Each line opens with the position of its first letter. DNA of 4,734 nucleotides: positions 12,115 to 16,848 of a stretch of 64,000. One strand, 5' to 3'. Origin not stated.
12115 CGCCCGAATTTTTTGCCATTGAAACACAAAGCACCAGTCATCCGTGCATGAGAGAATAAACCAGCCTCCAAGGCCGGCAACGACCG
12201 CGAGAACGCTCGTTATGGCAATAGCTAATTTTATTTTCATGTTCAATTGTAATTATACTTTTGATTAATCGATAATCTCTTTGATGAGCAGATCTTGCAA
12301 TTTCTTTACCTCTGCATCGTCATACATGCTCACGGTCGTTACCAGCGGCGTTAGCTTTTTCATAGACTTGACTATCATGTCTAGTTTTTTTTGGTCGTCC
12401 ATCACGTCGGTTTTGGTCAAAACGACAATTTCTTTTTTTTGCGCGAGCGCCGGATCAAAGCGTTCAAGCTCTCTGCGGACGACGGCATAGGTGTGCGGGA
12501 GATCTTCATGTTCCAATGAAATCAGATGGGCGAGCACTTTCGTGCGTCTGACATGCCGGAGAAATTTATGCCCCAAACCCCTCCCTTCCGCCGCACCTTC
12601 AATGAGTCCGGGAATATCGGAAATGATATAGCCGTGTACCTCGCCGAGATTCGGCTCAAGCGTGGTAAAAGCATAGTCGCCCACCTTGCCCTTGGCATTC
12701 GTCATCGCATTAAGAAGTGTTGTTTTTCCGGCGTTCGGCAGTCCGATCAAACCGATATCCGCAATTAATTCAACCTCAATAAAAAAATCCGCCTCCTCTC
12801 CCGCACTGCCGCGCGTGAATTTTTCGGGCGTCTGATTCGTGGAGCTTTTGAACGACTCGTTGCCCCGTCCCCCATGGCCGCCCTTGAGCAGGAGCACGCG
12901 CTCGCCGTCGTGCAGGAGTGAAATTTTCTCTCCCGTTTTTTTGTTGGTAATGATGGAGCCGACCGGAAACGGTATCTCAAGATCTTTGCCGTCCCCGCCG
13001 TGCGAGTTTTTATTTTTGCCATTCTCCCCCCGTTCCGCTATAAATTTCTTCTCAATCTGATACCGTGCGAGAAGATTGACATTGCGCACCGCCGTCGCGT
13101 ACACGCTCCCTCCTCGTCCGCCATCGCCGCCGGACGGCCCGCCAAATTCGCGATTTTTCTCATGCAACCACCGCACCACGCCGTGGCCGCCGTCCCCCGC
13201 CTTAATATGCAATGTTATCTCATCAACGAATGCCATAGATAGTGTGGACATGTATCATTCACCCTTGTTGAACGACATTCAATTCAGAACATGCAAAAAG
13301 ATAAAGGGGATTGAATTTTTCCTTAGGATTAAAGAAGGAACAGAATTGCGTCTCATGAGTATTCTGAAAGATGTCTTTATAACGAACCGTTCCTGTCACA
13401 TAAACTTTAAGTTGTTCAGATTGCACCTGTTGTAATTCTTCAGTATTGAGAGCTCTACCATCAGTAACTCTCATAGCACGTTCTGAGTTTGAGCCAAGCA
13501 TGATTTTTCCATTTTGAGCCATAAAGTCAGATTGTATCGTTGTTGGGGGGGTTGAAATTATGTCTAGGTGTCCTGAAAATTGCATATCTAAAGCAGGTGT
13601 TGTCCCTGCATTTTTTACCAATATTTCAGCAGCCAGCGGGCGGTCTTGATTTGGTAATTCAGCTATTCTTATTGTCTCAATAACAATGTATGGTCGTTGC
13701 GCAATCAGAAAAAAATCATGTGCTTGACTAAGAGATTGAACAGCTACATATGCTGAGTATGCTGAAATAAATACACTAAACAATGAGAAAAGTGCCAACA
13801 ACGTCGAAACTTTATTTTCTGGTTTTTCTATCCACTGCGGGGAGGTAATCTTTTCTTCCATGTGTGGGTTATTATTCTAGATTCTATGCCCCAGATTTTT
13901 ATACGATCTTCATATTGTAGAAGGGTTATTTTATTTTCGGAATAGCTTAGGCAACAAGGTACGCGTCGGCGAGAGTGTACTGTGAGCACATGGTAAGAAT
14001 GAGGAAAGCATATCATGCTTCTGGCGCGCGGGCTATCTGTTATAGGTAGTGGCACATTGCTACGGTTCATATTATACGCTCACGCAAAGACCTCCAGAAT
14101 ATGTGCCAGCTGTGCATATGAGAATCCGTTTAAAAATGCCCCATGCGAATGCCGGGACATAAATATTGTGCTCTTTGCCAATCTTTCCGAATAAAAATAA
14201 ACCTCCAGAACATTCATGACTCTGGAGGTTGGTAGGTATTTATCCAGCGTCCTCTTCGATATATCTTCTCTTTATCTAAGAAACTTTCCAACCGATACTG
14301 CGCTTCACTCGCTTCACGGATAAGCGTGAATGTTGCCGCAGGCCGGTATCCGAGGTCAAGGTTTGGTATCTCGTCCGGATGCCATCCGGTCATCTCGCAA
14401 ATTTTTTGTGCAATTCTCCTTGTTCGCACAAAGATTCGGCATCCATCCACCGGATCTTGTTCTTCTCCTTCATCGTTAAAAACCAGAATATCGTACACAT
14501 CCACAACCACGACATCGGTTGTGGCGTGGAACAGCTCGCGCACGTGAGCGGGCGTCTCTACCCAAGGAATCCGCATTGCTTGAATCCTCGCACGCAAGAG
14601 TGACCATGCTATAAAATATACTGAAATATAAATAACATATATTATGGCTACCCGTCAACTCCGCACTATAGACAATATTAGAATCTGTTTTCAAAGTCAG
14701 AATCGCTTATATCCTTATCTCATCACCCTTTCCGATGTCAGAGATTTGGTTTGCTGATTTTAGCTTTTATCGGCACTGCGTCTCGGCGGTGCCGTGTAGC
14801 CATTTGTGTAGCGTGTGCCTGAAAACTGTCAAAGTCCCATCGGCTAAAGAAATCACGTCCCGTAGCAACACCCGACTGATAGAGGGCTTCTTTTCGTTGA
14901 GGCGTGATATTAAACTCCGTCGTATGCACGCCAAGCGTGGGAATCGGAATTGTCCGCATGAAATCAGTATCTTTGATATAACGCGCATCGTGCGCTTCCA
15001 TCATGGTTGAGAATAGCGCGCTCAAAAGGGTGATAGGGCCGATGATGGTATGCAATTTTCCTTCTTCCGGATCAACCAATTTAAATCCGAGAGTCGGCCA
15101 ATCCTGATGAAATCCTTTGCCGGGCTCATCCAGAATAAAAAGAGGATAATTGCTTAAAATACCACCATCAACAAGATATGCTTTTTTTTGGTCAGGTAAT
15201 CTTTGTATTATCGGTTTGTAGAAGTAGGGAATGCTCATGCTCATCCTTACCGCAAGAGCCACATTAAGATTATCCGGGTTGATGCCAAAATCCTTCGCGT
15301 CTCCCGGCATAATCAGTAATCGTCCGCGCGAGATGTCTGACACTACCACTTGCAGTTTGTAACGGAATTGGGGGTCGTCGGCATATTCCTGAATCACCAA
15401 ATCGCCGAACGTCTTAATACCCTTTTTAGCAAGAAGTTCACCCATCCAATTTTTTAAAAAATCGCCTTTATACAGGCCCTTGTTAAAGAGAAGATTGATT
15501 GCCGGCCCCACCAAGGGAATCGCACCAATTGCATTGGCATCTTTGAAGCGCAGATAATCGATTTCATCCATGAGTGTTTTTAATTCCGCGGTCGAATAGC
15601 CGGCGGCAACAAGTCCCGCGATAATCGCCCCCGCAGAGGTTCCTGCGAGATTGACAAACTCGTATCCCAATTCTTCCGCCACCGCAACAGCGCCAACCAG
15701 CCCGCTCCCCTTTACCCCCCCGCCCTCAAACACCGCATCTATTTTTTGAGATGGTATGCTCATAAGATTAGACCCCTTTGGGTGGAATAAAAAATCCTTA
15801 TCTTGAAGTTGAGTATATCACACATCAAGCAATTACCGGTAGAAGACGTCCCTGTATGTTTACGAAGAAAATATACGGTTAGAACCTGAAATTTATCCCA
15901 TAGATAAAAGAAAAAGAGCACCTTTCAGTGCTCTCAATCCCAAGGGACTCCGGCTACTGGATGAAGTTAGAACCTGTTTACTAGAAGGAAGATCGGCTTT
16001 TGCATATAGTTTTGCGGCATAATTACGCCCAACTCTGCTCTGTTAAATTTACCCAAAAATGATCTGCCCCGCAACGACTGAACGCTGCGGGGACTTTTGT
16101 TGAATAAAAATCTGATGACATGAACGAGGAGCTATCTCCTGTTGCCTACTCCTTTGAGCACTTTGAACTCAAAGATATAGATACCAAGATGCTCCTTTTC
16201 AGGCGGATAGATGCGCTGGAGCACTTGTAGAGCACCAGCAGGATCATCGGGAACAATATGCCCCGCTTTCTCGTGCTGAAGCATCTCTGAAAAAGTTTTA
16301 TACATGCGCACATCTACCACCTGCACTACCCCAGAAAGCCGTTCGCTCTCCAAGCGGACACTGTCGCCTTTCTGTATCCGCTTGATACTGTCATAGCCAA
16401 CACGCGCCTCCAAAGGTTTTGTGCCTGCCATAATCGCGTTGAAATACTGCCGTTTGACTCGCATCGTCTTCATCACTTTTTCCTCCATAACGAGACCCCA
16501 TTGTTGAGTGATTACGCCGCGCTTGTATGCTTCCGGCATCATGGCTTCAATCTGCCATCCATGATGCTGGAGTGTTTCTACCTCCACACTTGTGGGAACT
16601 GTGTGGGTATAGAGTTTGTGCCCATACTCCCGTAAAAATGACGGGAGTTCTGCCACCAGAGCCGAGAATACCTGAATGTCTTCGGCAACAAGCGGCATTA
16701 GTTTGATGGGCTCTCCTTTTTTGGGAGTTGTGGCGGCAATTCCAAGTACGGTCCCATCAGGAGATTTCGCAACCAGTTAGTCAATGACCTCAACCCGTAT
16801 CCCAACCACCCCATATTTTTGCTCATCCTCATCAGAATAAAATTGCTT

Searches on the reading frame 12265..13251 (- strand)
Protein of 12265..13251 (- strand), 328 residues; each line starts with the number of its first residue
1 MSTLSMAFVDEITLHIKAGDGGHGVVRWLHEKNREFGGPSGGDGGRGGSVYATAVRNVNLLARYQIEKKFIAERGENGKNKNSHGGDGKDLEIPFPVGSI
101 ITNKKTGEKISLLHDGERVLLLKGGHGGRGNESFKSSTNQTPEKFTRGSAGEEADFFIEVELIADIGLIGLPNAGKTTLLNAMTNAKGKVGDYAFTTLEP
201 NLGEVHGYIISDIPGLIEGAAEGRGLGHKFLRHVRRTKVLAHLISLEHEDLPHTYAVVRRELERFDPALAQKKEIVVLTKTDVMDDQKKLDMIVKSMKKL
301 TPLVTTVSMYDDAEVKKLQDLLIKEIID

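Call 63: search_protein_families(library=pfam, proteins=[window:12265-13251:-], max_evalue=0.00001)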
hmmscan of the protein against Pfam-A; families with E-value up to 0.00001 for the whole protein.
window:12265-13251:- (328 aa): 3 families
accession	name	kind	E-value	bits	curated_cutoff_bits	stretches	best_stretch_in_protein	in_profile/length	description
PF01018.28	GTP1_OBG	-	2.8e-46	157.4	27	1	9-161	1-154/155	GTP1/OBG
PF01926.29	MMR_HSR1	-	2.1e-23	83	21.9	1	166-280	2-113/113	50S ribosome-binding GTPase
PF02421.24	FeoB_N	-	6.6e-12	45.7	27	1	166-216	3-57/156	Ferrous iron transport protein B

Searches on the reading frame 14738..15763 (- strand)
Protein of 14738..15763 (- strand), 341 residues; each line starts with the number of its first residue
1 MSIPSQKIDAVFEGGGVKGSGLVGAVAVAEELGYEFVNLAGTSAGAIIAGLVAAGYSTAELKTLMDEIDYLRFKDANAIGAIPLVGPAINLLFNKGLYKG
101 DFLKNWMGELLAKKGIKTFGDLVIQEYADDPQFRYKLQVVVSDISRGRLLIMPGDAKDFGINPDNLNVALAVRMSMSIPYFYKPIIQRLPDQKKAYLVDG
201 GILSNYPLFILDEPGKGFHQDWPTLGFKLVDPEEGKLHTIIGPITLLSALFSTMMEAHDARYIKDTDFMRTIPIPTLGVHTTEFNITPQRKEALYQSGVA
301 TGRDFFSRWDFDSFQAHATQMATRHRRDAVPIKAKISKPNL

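Call 63: search_protein_families(library=pfam, proteins=[window:14738-15763:-], max_evalue=0.00001)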
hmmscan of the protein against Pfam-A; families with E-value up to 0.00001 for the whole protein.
window:14738-15763:- (341 aa): 1 family
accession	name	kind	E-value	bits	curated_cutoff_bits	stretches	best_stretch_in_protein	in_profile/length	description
PF01734.28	Patatin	-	7.8e-28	98.4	27.7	1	11-211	2-190/191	Patatin-like phospholipase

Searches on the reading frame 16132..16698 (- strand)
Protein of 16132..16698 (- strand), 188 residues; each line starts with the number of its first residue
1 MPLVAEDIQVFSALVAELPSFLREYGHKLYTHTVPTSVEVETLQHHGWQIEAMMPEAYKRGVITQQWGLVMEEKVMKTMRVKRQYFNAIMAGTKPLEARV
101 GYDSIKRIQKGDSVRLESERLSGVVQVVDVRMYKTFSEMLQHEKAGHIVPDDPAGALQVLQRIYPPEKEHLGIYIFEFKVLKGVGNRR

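Call 79: search_protein_families(library=pfam, proteins=[window:16132-16698:-], max_evalue=0.001)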
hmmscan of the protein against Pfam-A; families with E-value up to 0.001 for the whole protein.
window:16132-16698:- (188 aa): 1 family
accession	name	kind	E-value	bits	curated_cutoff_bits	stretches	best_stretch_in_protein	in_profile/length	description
PF04266.20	ASCH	-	2.9e-11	44.4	21.2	1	80-181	2-102/103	ASCH domain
